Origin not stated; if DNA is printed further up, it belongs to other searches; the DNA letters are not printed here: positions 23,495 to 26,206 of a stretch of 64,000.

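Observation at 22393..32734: Eliminase-type glycyl radical enzyme embedded in a sugar kinase / aldolase / monosaccharide-transporter operon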

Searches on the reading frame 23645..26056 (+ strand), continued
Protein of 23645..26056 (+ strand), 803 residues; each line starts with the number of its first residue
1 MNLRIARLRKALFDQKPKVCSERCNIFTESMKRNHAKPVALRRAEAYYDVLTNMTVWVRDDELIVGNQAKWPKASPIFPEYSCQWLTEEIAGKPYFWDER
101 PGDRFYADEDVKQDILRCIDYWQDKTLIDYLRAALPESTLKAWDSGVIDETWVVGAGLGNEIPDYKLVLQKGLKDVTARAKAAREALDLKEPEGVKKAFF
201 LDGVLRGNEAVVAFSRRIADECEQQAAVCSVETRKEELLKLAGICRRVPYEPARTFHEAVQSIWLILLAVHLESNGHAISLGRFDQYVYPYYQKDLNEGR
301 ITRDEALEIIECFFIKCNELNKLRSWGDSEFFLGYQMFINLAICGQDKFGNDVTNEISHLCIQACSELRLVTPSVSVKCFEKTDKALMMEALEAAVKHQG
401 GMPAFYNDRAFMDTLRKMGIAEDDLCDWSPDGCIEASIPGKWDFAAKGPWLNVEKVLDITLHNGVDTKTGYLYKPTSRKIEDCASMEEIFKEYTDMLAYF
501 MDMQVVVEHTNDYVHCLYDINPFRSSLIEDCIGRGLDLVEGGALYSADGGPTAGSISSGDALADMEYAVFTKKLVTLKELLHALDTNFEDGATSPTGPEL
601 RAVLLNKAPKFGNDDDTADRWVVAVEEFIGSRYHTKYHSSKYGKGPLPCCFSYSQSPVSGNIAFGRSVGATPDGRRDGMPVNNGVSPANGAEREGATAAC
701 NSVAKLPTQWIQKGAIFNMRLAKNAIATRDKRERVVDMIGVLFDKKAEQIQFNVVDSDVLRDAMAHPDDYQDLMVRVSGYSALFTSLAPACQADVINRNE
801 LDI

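Call 63: search_protein_families(library=ncbifam, proteins=[P0242, P0243, P0244, P0245, P0246, P0247, P0248, P0249, P0250, P0251], max_evalue=1e-150)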
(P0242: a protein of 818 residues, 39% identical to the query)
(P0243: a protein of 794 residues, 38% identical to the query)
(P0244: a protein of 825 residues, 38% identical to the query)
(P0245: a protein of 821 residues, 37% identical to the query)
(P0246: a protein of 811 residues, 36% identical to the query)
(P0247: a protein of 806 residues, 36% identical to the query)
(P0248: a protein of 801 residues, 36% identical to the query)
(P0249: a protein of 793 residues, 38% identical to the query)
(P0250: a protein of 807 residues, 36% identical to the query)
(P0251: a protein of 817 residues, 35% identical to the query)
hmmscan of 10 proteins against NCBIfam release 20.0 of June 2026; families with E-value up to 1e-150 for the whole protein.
P0242 (818 aa): 6 families
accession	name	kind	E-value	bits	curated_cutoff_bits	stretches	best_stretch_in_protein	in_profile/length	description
TIGR01774.1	PFL2-3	subfamily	9.2e-252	837.7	678.2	1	15-817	2-786/786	formate C-acetyltransferase/glycerol dehydratase family glycyl radical enzyme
NF048009.1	SfplDhtHpfGKleb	equivalog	2.8e-190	634.3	1000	1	11-814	20-821/824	(2S)-3-sulfopropanediol dehydratase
NF007437.0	PRK09983.1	equivalog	3.5e-186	620.6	1109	1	17-817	3-765/765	formate C-acetyltransferase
NF043068.1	glycl_HYPD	equivalog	2.3e-183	611.3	1100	1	18-815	3-782/784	trans-4-hydroxy-L-proline dehydratase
TIGR04394.1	choline_CutC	equivalog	3.5e-182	607.9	1050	1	16-813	2-784/789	choline trimethylamine-lyase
NF048011.1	SfplDhtHpsGDes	equivalog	2.7e-181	604.8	1000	1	16-815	23-819/821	(2S)-3-sulfopropanediol dehydratase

P0243 (794 aa): 6 families
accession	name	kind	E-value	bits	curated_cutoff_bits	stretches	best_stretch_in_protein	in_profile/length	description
TIGR01774.1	PFL2-3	subfamily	1.4e-252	840.5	678.2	1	1-792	2-784/786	formate C-acetyltransferase/glycerol dehydratase family glycyl radical enzyme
NF007437.0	PRK09983.1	equivalog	3.9e-190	633.7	1109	1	1-792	1-763/765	formate C-acetyltransferase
NF043068.1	glycl_HYPD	equivalog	2.6e-164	548.3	1100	1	3-791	2-781/784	trans-4-hydroxy-L-proline dehydratase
NF048009.1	SfplDhtHpfGKleb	equivalog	3.9e-164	547.9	1000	1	4-792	27-822/824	(2S)-3-sulfopropanediol dehydratase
TIGR04394.1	choline_CutC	equivalog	1.2e-158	530.1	1050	1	2-790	2-784/789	choline trimethylamine-lyase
NF048011.1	SfplDhtHpsGDes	equivalog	3e-157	525.3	1000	1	2-792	23-819/821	(2S)-3-sulfopropanediol dehydratase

P0244 (825 aa): 6 families
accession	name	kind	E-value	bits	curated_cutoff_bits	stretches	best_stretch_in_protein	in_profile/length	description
TIGR01774.1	PFL2-3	subfamily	2e-245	816.8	678.2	1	26-822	3-784/786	formate C-acetyltransferase/glycerol dehydratase family glycyl radical enzyme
NF007437.0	PRK09983.1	equivalog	5.5e-192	639.8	1109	1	26-822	2-763/765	formate C-acetyltransferase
NF048009.1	SfplDhtHpfGKleb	equivalog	2.2e-180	601.6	1000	1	28-822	27-822/824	(2S)-3-sulfopropanediol dehydratase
NF043068.1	glycl_HYPD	equivalog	2.7e-180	601.2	1100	1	27-823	2-783/784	trans-4-hydroxy-L-proline dehydratase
NF048011.1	SfplDhtHpsGDes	equivalog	1.6e-176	589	1000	1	23-822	20-819/821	(2S)-3-sulfopropanediol dehydratase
TIGR04394.1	choline_CutC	equivalog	5.5e-171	570.9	1050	1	26-820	2-784/789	choline trimethylamine-lyase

P0245 (821 aa): 6 families
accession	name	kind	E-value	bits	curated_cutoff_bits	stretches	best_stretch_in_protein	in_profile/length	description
TIGR01774.1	PFL2-3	subfamily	4.9e-231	769.2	678.2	1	25-818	4-784/786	formate C-acetyltransferase/glycerol dehydratase family glycyl radical enzyme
NF007437.0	PRK09983.1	equivalog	3.5e-189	630.6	1109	1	25-819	3-764/765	formate C-acetyltransferase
NF048009.1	SfplDhtHpfGKleb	equivalog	2.7e-176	588.1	1000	1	26-820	27-824/824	(2S)-3-sulfopropanediol dehydratase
NF043068.1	glycl_HYPD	equivalog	4.4e-173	577.3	1100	1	25-819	2-783/784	trans-4-hydroxy-L-proline dehydratase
NF048011.1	SfplDhtHpsGDes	equivalog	1.7e-166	555.8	1000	1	19-818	18-819/821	(2S)-3-sulfopropanediol dehydratase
TIGR04394.1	choline_CutC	equivalog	2.1e-163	545.8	1050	1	25-816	3-784/789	choline trimethylamine-lyase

P0246 (811 aa): 6 families
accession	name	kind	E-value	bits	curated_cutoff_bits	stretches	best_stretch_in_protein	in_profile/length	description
TIGR01774.1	PFL2-3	subfamily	8e-256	851.2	678.2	1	19-809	3-785/786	formate C-acetyltransferase/glycerol dehydratase family glycyl radical enzyme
NF007437.0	PRK09983.1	equivalog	2e-183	611.5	1109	1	19-809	2-764/765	formate C-acetyltransferase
NF048011.1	SfplDhtHpsGDes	equivalog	3.1e-183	611.2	1000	1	17-809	21-820/821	(2S)-3-sulfopropanediol dehydratase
NF043068.1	glycl_HYPD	equivalog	1.4e-178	595.5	1100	1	19-809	1-783/784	trans-4-hydroxy-L-proline dehydratase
TIGR04394.1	choline_CutC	equivalog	2.1e-168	562.3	1050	1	18-808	1-786/789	choline trimethylamine-lyase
NF048009.1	SfplDhtHpfGKleb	equivalog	2.8e-168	561.6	1000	1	18-807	24-821/824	(2S)-3-sulfopropanediol dehydratase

P0247 (806 aa): 6 families
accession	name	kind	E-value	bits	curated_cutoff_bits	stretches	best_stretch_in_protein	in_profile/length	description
TIGR01774.1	PFL2-3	subfamily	3.6e-252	839.1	678.2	1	14-806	4-786/786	formate C-acetyltransferase/glycerol dehydratase family glycyl radical enzyme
NF007437.0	PRK09983.1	equivalog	5.9e-177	590.1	1109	1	14-806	3-765/765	formate C-acetyltransferase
NF048009.1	SfplDhtHpfGKleb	equivalog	4.9e-174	580.6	1000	1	14-804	26-822/824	(2S)-3-sulfopropanediol dehydratase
NF043068.1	glycl_HYPD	equivalog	6.2e-171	570.2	1100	1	14-805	2-783/784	trans-4-hydroxy-L-proline dehydratase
NF048011.1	SfplDhtHpsGDes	equivalog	6.7e-170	567.1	1000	1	10-805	20-820/821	(2S)-3-sulfopropanediol dehydratase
TIGR04394.1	choline_CutC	equivalog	2.4e-163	545.6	1050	1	14-802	3-784/789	choline trimethylamine-lyase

P0248 (801 aa): 6 families
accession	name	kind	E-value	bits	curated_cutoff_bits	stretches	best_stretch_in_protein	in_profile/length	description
TIGR01774.1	PFL2-3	subfamily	8.3e-242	804.8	678.2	1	2-800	3-786/786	formate C-acetyltransferase/glycerol dehydratase family glycyl radical enzyme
NF007437.0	PRK09983.1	equivalog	1.7e-198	661.4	1109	1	1-800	1-765/765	formate C-acetyltransferase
NF048011.1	SfplDhtHpsGDes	equivalog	4.8e-183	610.6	1000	1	4-798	25-819/821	(2S)-3-sulfopropanediol dehydratase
NF048009.1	SfplDhtHpfGKleb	equivalog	4.7e-179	597.2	1000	1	3-797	26-821/824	(2S)-3-sulfopropanediol dehydratase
NF043068.1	glycl_HYPD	equivalog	7e-167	556.8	1100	1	3-798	2-782/784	trans-4-hydroxy-L-proline dehydratase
TIGR04394.1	choline_CutC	equivalog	9.1e-165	550.3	1050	1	3-797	3-785/789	choline trimethylamine-lyase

P0249 (793 aa): 6 families
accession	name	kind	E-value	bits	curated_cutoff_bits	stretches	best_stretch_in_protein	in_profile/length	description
TIGR01774.1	PFL2-3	subfamily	2e-260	866.4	678.2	1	8-791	3-785/786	formate C-acetyltransferase/glycerol dehydratase family glycyl radical enzyme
NF043068.1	glycl_HYPD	equivalog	8.4e-216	718.6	1100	1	10-791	3-783/784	trans-4-hydroxy-L-proline dehydratase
NF048009.1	SfplDhtHpfGKleb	equivalog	2.8e-202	674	1000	1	8-789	25-821/824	(2S)-3-sulfopropanediol dehydratase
NF048011.1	SfplDhtHpsGDes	equivalog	1.8e-200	668.3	1000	1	6-790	21-819/821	(2S)-3-sulfopropanediol dehydratase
NF007437.0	PRK09983.1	equivalog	5.6e-196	653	1109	1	8-790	2-763/765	formate C-acetyltransferase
TIGR04394.1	choline_CutC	equivalog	3.2e-192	641.1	1050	1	8-788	2-784/789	choline trimethylamine-lyase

P0250 (807 aa): 3 families
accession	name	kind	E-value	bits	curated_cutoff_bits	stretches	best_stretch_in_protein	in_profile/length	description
TIGR01774.1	PFL2-3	subfamily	1.2e-223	744.8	678.2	1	17-805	4-785/786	formate C-acetyltransferase/glycerol dehydratase family glycyl radical enzyme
NF007437.0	PRK09983.1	equivalog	3.2e-160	534.8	1109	1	17-805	3-764/765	formate C-acetyltransferase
TIGR04394.1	choline_CutC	equivalog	6e-155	517.9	1050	1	18-803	4-785/789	choline trimethylamine-lyase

P0251 (817 aa): 6 families
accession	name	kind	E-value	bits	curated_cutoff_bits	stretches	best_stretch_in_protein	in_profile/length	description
TIGR01774.1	PFL2-3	subfamily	2.6e-221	737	678.2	1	20-816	3-786/786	formate C-acetyltransferase/glycerol dehydratase family glycyl radical enzyme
NF048009.1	SfplDhtHpfGKleb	equivalog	2e-171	572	1000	1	9-814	15-822/824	(2S)-3-sulfopropanediol dehydratase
NF048011.1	SfplDhtHpsGDes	equivalog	7.3e-171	570.3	1000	1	13-815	16-820/821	(2S)-3-sulfopropanediol dehydratase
NF043068.1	glycl_HYPD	equivalog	5e-170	567.2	1100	1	20-815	1-783/784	trans-4-hydroxy-L-proline dehydratase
NF007437.0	PRK09983.1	equivalog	2e-168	561.9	1109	1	20-816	2-765/765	formate C-acetyltransferase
TIGR04394.1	choline_CutC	equivalog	4.7e-165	551.3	1050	1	20-812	2-784/789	choline trimethylamine-lyase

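Call 67: search_protein_families(library=pfam, proteins=[L016:18825-20012:+, L016:20290-20913:+, L016:20897-21400:+, L014:19848-20711:-, L020:1944-2993:-, L020:651-1889:-, L004:5350-6783:+, L004:18018-19103:+, L017:18502-19272:+], max_evalue=0.00001)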
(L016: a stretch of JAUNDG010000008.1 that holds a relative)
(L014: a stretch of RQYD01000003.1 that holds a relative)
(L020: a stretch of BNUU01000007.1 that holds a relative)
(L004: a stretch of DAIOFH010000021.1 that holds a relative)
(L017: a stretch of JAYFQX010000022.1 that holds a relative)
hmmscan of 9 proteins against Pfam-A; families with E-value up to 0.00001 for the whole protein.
L016:18825-20012:+ (395 aa): 2 families
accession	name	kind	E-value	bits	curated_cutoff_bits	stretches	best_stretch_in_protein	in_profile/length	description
PF00248.27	Aldo_ket_red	-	9.1e-19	68.1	24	1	31-252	2-203/291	Aldo/keto reductase family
PF13534.11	Fer4_17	-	8.4e-06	26.7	22.2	0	317-381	1-60/61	4Fe-4S dicluster domain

L016:20290-20913:+ (207 aa): 1 family
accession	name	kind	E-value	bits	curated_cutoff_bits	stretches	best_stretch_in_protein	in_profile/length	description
PF00293.34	NUDIX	-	7.1e-08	33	21.1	1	46-178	3-130/134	NUDIX domain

L016:20897-21400:+ (167 aa): 1 family
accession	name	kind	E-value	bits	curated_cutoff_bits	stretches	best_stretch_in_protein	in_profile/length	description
PF03819.22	MazG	-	2.5e-24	85.8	22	1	26-103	1-74/74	MazG nucleotide pyrophosphohydrolase domain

L014:19848-20711:- (287 aa): 1 family
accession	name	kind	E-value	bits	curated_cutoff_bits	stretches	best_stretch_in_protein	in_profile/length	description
PF12784.13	PDDEXK_2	-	1.7e-55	188.7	27.4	1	13-242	2-228/229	PD-(D/E)XK nuclease family transposase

L020:1944-2993:- (349 aa): 2 families
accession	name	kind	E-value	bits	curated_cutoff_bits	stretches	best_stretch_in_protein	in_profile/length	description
PF02873.21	MurB_C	-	2.3e-27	95.5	27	1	239-337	2-97/99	UDP-N-acetylenolpyruvoylglucosamine reductase, C-terminal domain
PF01565.28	FAD_binding_4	-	4.8e-15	55.9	26.4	1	80-194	14-129/139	FAD binding domain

L020:651-1889:- (412 aa): 1 family
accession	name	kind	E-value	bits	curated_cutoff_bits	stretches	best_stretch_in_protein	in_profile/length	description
PF00027.35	cNMP_binding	-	4.1e-41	139.3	27.5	2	205-289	2-87/89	Cyclic nucleotide-binding domain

L004:5350-6783:+ (477 aa): 2 families
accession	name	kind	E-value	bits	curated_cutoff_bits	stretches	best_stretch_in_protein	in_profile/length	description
PF00120.29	Gln-synt_C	-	1.2e-115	386.7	24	1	107-474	2-344/344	Glutamine synthetase, catalytic domain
PF03951.24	Gln-synt_N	-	1e-23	83.2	33.4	1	18-95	2-80/82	Glutamine synthetase, beta-Grasp domain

L004:18018-19103:+ (361 aa): 1 family
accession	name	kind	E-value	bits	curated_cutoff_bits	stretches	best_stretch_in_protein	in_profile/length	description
PF04474.17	DUF554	-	1.4e-54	185.4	25.1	1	127-353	1-219/220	Protein of unknown function (DUF554)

L017:18502-19272:+ (256 aa): 1 family
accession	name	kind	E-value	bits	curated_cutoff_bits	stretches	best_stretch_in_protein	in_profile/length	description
PF00596.27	Aldolase_II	-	7.4e-50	169.8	22.2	1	16-190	3-181/183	Class II Aldolase and Adducin N-terminal domain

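Call 71: find_homologous_proteins(query=P0242, max_evalue=1e-150)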
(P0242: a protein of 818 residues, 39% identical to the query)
Query P0242 (818 aa): 2974 proteins with E <= 1e-150 among 8000 candidates; the best 120 are listed.
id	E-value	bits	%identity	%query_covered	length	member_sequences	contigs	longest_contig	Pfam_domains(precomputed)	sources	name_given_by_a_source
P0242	0.0e+0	1872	100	100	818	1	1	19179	PF02901.21,PF01228.27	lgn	-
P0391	0.0e+0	1477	77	100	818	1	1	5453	PF02901.21,PF01228.27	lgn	-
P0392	0.0e+0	1455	75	100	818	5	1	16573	PF02901.21,PF01228.27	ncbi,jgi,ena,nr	ncbi:MAG TPA: glycyl radical protein [Clostridiales bacterium]|nr:glycyl radical protein [Clostridia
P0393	0.0e+0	1327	70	100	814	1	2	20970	PF02901.21,PF01228.27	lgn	-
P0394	0.0e+0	1249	65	99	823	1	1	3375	PF02901.21,PF01228.27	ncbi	-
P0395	0.0e+0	1228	64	100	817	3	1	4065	PF02901.21,PF01228.27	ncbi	-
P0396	0.0e+0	1222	64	100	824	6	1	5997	PF02901.21,PF01228.27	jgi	jgi:formate C-acetyltransferase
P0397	0.0e+0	1208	63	100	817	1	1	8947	PF02901.21,PF01228.27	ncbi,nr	ncbi:glycyl radical enzyme [Spirochaetia bacterium]|nr:glycyl radical enzyme [Spirochaetia bacterium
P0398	0.0e+0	1206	62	100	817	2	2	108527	PF02901.21,PF01228.27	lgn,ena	-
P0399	0.0e+0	1182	61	100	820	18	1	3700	PF02901.21,PF01228.27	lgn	-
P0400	0.0e+0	1176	62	99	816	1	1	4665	PF02901.21,PF01228.27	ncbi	-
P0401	0.0e+0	1174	62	98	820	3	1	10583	PF02901.21,PF01228.27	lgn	-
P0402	0.0e+0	1173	62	99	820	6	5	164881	PF02901.21,PF01228.27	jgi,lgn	-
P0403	0.0e+0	1159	61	100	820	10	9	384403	PF02901.21,PF01228.27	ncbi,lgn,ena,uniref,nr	ncbi:glycyl radical protein [Christensenella hongkongensis]|uniref:glycyl radical protein n=1 Tax=Ch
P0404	0.0e+0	1159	61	99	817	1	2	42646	PF02901.21,PF01228.27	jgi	jgi:formate C-acetyltransferase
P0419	0.0e+0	1096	58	100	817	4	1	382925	PF02901.21,PF01228.27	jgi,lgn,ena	-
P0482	3.4e-243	827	47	98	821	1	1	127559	PF02901.21,PF01228.27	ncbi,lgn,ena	-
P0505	7.1e-238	810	48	98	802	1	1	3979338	PF02901.21,PF01228.27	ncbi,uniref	ncbi:glycyl radical protein [Haloimpatiens sp. FM7330]|uniref:glycyl radical protein n=1 Tax=Haloimp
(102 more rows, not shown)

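Call 72: find_encoding_contigs(protein=P0403, flank=9000, max_places=1)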
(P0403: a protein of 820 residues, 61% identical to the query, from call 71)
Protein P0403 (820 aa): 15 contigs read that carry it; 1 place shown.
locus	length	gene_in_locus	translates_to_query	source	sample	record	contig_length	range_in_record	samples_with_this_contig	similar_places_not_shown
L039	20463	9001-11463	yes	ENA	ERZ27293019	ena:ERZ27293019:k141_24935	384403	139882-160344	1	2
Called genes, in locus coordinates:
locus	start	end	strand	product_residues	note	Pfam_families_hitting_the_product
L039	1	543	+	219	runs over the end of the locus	PF02224:Cytidylate_kin, PF13189:Cytidylate_kin2, PF13207:AAA_17 (faint), PF13238:AAA_18 (faint)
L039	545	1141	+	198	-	PF01553:Acyltransferase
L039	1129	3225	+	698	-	PF02401:LYTB, PF21710:Spt6_S1 (faint), PF00575:S1, PF23459:S1_RRP5 (weak)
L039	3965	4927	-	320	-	-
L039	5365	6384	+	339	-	PF00532:Peripla_BP_1, PF13407:Peripla_BP_4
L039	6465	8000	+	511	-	PF00005:ABC_tran, PF13304:AAA_21 (faint), PF00005:ABC_tran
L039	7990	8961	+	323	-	PF02653:BPD_transp_2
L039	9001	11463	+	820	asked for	PF02901:PFL-like, PF01228:Gly_radical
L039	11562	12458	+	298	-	PF13353:Fer4_12, PF04055:Radical_SAM, PF12797:Fer4_2 (faint), PF12838:Fer4_7 (faint), PF13187:Fer4_9 (faint), PF13237:Fer4_10 (faint), PF00037:Fer4 (weak), PF12800:Fer4_4 (faint), +2 more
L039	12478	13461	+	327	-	PF02311:AraC_binding, PF07883:Cupin_2 (weak), PF12833:HTH_18, PF00165:HTH_AraC (weak)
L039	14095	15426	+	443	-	PF01547:SBP_bac_1, PF13416:SBP_bac_8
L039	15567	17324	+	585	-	PF02743:dCache_1, PF00672:HAMP (weak), PF06580:His_kinase, PF02518:HATPase_c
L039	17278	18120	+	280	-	PF00072:Response_reg, PF00165:HTH_AraC, PF12833:HTH_18, PF00165:HTH_AraC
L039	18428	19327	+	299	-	PF00528:BPD_transp_1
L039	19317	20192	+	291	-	PF00528:BPD_transp_1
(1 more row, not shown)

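Call 73: find_encoding_contigs(protein=P0242, flank=9000, max_places=1)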
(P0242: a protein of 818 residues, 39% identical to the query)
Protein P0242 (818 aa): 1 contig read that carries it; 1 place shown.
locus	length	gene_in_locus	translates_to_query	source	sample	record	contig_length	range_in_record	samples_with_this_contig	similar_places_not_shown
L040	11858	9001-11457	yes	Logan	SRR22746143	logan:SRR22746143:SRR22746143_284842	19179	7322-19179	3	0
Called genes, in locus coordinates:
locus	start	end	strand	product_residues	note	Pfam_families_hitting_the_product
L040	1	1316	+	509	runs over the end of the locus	PF00370:FGGY_N, PF02782:FGGY_C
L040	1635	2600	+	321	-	PF13545:HTH_Crp_2 (faint), PF12802:MarR_2 (faint), PF13412:HTH_24 (faint), PF04198:Sugar-bind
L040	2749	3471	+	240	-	PF00834:Ribul_P_3_epim, PF25509:DUF7916 (faint)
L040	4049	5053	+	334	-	PF00248:Aldo_ket_red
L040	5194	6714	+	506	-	PF00005:ABC_tran, PF13304:AAA_21 (faint), PF00005:ABC_tran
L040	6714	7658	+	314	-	PF02653:BPD_transp_2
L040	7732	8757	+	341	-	PF00532:Peripla_BP_1, PF13407:Peripla_BP_4, PF13377:Peripla_BP_3 (weak)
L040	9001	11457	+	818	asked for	PF02901:PFL-like, PF01228:Gly_radical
